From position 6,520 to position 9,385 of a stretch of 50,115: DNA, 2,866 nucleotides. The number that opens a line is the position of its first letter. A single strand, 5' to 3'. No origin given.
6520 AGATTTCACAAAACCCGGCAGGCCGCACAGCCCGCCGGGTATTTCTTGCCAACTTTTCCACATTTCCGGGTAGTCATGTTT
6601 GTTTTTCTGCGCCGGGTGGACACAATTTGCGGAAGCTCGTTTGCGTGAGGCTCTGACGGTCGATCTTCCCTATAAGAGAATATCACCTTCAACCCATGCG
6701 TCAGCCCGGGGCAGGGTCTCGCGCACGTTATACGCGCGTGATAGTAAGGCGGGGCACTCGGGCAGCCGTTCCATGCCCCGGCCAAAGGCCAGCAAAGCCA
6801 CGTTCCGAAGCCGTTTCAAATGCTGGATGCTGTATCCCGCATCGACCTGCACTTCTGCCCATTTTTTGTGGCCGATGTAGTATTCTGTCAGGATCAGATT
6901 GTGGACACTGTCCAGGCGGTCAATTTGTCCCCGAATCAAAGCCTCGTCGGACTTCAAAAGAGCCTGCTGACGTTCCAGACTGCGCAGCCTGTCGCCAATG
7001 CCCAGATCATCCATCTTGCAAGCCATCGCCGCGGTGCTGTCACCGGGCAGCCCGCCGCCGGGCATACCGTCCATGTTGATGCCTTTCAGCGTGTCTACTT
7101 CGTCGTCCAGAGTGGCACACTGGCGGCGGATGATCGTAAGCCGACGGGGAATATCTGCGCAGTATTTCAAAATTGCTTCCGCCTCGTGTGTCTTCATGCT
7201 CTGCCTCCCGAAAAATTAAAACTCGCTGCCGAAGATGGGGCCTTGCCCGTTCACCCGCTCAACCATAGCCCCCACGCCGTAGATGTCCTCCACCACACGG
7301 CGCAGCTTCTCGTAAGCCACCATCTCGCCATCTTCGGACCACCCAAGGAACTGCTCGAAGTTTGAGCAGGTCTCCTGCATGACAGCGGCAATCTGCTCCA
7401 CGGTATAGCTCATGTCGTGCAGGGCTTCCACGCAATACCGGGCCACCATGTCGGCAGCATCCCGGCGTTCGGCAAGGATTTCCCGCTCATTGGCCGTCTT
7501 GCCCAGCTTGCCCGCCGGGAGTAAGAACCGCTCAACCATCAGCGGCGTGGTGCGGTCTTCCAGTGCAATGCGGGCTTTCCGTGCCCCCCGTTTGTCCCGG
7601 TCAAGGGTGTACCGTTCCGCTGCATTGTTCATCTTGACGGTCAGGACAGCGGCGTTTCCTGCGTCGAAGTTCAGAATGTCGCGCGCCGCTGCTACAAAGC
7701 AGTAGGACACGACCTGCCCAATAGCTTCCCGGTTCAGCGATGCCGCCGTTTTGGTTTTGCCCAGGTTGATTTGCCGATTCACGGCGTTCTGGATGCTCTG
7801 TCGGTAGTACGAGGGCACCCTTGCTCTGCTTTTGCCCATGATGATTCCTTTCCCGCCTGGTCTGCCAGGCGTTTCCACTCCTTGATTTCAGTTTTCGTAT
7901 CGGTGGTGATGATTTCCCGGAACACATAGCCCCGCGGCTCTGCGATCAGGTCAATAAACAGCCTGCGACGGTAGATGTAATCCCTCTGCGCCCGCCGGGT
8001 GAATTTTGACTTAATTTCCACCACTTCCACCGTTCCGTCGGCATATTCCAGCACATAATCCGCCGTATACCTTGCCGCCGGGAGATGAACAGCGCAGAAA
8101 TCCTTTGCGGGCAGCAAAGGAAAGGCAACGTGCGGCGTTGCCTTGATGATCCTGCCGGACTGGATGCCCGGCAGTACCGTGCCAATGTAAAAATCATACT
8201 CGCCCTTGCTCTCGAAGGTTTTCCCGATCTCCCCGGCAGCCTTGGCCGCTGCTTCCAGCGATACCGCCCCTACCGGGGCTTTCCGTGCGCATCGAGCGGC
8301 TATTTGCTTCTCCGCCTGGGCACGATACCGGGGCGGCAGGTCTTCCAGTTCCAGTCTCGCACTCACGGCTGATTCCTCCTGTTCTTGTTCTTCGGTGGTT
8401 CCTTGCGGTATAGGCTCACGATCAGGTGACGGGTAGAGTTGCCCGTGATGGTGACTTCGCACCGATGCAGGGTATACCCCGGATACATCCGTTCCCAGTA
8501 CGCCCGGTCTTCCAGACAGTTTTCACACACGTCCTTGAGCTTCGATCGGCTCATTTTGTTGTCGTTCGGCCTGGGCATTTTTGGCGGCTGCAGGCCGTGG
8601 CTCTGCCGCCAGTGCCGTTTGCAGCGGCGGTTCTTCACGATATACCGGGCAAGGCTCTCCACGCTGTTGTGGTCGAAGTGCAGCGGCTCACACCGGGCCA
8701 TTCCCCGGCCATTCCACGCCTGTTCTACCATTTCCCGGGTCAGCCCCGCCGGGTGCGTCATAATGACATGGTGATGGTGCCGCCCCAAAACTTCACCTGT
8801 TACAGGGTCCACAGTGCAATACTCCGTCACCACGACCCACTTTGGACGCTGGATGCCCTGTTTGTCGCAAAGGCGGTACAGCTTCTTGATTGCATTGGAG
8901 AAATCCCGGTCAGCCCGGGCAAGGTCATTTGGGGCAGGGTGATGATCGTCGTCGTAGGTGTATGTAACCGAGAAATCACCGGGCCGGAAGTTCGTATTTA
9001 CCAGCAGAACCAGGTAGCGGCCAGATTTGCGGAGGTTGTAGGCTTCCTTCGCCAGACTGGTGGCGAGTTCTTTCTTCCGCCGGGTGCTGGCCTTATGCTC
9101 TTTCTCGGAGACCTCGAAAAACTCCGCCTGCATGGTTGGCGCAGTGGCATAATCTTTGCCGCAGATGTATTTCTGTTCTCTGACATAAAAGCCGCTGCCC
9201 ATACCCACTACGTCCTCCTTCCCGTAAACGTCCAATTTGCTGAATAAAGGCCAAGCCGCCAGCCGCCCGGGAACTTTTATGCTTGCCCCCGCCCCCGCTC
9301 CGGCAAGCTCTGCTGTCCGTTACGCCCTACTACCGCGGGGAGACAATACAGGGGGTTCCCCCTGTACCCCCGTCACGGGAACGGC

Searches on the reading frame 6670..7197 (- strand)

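Call 25: search_protein_families(library=pfam, proteins=[window:6670-7197:-], max_evalue=0.01)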
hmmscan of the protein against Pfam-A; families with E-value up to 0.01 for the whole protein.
window:6670-7197:- (175 aa): 0 families

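Call 26: search_protein_families(library=phrogs, proteins=[window:6670-7197:-], max_evalue=0.001)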
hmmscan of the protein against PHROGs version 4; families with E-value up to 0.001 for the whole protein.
window:6670-7197:- (175 aa): 2 families
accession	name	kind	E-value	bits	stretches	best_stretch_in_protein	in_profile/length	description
phrog_36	-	transcription regulation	1.5e-10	42.1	1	5-144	55-189/220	transcriptional regulator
phrog_248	-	transcription regulation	1.1e-05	26.6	1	31-138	40-133/161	transcriptional activator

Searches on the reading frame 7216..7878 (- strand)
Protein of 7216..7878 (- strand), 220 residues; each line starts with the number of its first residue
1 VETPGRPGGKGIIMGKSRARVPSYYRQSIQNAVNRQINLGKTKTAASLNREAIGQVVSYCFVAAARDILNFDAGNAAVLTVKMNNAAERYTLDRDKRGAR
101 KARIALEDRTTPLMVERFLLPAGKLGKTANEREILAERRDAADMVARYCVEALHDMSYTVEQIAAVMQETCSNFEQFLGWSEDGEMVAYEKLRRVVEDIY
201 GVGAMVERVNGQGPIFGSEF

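Call 25: search_protein_families(library=pfam, proteins=[window:7216-7878:-], max_evalue=0.01)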
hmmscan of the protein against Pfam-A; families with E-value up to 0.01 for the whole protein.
window:7216-7878:- (220 aa): 0 families

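Call 26: search_protein_families(library=phrogs, proteins=[window:7216-7878:-], max_evalue=0.001)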
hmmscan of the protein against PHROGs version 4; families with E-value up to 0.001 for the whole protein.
window:7216-7878:- (220 aa): 1 family
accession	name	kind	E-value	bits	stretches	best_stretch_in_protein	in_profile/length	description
phrog_24484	-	unknown function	5.7e-46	157.7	1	28-220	13-205/205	-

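Call 45: find_homologous_proteins(query=window:7216-7878:-, max_evalue=0.001)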
Query window:7216-7878:- (220 aa): 76 proteins with E <= 0.001 among 501 candidates.
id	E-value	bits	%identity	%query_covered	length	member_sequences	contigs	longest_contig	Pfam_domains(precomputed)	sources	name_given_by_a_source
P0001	2.1e-126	438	98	94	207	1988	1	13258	-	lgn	-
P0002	3.8e-121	420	93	94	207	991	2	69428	-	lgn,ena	-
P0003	4.1e-118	411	94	94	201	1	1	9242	-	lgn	-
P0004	1.8e-116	405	93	94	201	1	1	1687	-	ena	-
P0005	2.2e-116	405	93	94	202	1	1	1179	-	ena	-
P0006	9.9e-116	403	93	94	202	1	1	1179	-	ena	-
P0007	7.5e-114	397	92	94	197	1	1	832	-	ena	-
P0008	8.0e-108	377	85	94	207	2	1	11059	-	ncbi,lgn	-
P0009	1.3e-107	376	84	94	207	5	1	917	-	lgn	-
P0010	8.9e-107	374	86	94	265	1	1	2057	-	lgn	-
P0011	2.5e-104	366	83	94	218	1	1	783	-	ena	-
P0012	2.7e-103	362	97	80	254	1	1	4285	-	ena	-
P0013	2.0e-100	353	72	100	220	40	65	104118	-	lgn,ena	-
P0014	1.0e-97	344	82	94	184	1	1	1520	-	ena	-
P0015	1.0e-96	341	97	75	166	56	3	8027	-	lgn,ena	-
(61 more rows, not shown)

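Call 54: predict_structure(alignment_id=A1)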
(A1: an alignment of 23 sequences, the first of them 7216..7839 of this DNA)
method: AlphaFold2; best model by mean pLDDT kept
length: 207 residues; sequences in the alignment: 23
mean_pLDDT: 74.5   pTM: 0.72
mean pLDDT of the five models: 74.5, 72.3, 70.7, 69.7, 69.5
residues with pLDDT >= 90: 70; 70-90: 79; 50-70: 7; < 50: 51
segments of 3 or more residues with pLDDT < 50: 1-33, 190-207
pLDDT, mean of each block of 10 residues (from residue 1): 34 35 32 59 90 92 88 89 92 94 83 83 88 95 96 93 85 79 73 39 31
secondary structure, 60 per line:
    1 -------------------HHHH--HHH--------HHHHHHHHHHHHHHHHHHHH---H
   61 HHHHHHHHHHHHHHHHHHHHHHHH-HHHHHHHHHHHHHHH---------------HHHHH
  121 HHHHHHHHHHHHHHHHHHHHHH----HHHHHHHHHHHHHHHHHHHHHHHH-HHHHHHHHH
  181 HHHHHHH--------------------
elements in order: H20-23 H37-56 H60-84 H86-100 H116-142 H147-170 H172-187

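Call 58: fold_search(model_id=the predicted structure, library=pdb)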
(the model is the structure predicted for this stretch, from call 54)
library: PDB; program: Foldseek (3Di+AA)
matches with E <= 10: 120; with E <= 0.001: 0
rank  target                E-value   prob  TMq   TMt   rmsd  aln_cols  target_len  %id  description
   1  9jdy                  8.2e-01  0.30  0.25  0.14  15.0       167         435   11  Human URAT1 bound with verinurad (released 2024-10-16)
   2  6vrz                  9.5e-01  0.15  0.22  0.14  16.8       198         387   13  protein A (released 2020-06-03)
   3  6s4m                  9.5e-01  0.15  0.21  0.12  17.2       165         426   14  Crystal structure of the human organic anion transporter MFSD10 (TETRAN) (released 2020-05-13)
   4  9b1f                  1.0e+00  0.18  0.23  0.12  15.7       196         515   13  Human urate transporter 1 URAT1 in apo state (released 2024-09-18)
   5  9jdv                  1.1e+00  0.20  0.25  0.15  15.8       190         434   12  Human URAT1 bound with Uric acid (released 2024-10-16)
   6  8bvt_A                1.2e+00  0.15  0.24  0.13  17.5       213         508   12  Cryo-EM structure of rat SLC22A6 bound to probenecid (released 2023-07-19)
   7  9pfb                  1.2e+00  0.14  0.24  0.12  16.3       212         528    9  Human OCTN2 bound to ipratropium in an inward-facing conformation (released 2025-12-03)
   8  6hcl_B                1.2e+00  0.12  0.20  0.14  15.3       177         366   15  Crystal structure of a MFS transporter with Ligand at 2.69 Angstroem resolution (released 2019-07-03)
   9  6oom                  1.4e+00  0.14  0.23  0.14  16.5       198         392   12  PROTEIN A (released 2019-09-04)
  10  7d5p_B                1.4e+00  0.13  0.23  0.14  17.4       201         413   11  Structure of NorC transporter in an outward-open conformation in complex with a single-chain Indian camelid antibody (released 2021-06-09)
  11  8vzn_A                1.6e+00  0.13  0.23  0.13  17.0       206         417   10  Cryo-EM structure of FLVCR2 in the inward-facing state with choline bound (released 2024-05-01)
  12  9mc8                  1.6e+00  0.13  0.23  0.13  16.4       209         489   10  Cryo-EM structure of human OAT1 in complex with PAH (released 2025-06-18)
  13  9b1k                  1.6e+00  0.13  0.22  0.12  16.6       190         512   14  Urate bound human URAT1 in the occluded state (released 2024-09-18)
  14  9pdq                  1.6e+00  0.10  0.23  0.11  16.5       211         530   11  Human OCTN2 bound to carnitine in the occluded conformation (released 2025-12-03)
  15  6rnu_A                1.6e+00  0.07  0.15  0.19  15.2       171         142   14  BCL-XL in a complex with a covalent small molecule inhibitor (released 2019-10-02)
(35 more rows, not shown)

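Call 84: search_protein_families(library=padloc, proteins=[window:7216-7878:-], max_evalue=0.01)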
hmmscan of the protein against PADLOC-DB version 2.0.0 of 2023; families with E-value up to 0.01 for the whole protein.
window:7216-7878:- (220 aa): 0 families

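Call 109: search_solved_structures(query=A1, max_evalue=1)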
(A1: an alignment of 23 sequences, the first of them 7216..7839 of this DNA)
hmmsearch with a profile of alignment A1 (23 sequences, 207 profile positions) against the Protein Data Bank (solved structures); distinct sequences matched with E-value up to 1: 2.
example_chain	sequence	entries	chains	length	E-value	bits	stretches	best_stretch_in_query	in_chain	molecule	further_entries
7bqn_A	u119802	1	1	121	0.023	17.6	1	132-186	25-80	Rei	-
8g9k_A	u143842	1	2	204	0.94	12.3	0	154-198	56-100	THR2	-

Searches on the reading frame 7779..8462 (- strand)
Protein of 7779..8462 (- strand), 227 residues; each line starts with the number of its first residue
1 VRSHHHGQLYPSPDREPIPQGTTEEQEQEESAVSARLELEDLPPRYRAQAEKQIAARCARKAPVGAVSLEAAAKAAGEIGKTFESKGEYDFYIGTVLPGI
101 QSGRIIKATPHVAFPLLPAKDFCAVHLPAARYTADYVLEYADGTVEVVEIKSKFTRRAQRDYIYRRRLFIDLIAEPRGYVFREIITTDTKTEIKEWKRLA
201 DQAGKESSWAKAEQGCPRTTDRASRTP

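Call 25: search_protein_families(library=pfam, proteins=[window:7779-8462:-], max_evalue=0.01)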
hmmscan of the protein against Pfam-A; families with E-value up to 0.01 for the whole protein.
window:7779-8462:- (227 aa): 1 family
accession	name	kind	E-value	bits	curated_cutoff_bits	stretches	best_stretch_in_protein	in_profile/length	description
PF06356.17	DUF1064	-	0.00041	21.2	24.7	1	80-159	13-91/117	Protein of unknown function (DUF1064)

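Call 26: search_protein_families(library=phrogs, proteins=[window:7779-8462:-], max_evalue=0.001)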
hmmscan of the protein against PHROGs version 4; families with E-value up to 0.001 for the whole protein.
window:7779-8462:- (227 aa): 2 families
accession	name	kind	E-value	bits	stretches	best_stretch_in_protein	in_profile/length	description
phrog_37023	-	DNA, RNA and nucleotide metabolism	1.3e-68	231.1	1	34-204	2-168/171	endonuclease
phrog_190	-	DNA, RNA and nucleotide metabolism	2.9e-11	44.3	1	80-173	187-274/338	Holliday junction resolvase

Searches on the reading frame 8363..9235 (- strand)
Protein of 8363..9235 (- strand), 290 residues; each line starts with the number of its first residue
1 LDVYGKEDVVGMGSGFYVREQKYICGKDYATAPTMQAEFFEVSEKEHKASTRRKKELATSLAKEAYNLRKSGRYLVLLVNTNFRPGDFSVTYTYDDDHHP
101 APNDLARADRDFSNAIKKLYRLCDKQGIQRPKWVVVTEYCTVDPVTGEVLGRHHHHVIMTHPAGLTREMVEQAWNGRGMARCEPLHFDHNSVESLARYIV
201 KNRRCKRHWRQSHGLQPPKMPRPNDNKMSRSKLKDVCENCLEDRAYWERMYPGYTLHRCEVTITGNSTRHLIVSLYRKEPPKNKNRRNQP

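Call 25: search_protein_families(library=pfam, proteins=[window:8363-9235:-], max_evalue=0.01)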
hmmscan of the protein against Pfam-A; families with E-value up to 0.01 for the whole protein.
window:8363-9235:- (290 aa): 1 family
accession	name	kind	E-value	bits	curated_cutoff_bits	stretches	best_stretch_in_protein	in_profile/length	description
PF23343.2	REP_ORF2-G2P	-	1.8e-08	35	27.8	1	89-202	3-98/99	Replication-associated protein ORF2/G2P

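Call 26: search_protein_families(library=phrogs, proteins=[window:8363-9235:-], max_evalue=0.001)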
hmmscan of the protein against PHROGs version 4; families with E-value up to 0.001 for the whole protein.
window:8363-9235:- (290 aa): 1 family
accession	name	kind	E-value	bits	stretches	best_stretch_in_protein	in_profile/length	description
phrog_3584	-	DNA, RNA and nucleotide metabolism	8.2e-69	232.9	1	17-288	4-259/265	replication initiation protein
